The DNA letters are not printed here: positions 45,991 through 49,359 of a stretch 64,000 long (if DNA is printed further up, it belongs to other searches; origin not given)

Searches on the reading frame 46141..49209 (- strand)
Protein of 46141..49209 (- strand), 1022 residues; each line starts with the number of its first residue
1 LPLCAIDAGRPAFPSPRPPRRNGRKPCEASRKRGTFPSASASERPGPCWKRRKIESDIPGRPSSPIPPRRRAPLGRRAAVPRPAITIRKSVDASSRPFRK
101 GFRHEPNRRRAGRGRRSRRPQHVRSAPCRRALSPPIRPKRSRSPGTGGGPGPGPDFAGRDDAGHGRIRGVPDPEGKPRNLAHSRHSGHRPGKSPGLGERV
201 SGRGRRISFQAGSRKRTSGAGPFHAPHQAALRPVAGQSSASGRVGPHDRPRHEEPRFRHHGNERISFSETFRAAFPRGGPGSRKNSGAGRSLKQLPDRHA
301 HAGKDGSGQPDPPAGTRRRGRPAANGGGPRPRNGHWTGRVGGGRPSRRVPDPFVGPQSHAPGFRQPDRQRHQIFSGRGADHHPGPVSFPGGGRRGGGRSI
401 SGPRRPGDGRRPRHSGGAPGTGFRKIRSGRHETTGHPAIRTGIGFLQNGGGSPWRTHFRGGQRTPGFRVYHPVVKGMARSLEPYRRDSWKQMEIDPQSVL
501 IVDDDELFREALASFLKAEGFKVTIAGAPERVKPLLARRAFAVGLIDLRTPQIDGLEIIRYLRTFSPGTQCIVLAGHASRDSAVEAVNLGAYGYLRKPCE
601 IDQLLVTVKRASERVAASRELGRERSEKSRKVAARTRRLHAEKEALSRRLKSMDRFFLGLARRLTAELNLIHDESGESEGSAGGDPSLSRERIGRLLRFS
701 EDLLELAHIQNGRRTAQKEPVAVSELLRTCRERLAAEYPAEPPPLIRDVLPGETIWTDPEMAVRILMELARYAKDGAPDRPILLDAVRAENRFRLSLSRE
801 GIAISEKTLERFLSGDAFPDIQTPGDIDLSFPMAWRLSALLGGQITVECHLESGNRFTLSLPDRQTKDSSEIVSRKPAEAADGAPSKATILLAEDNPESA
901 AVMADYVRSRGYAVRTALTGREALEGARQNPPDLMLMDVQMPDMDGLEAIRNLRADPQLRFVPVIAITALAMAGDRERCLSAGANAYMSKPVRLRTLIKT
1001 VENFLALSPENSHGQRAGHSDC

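Call 48: search_protein_families(library=pfam, proteins=[window:46141-49209:-], max_evalue=0.0001)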
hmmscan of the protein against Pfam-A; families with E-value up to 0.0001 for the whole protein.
window:46141-49209:- (1022 aa): 1 family
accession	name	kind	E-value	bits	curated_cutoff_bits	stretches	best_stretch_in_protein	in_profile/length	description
PF00072.30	Response_reg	-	7.5e-51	171.4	30.2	2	890-1001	1-110/111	Response regulator receiver domain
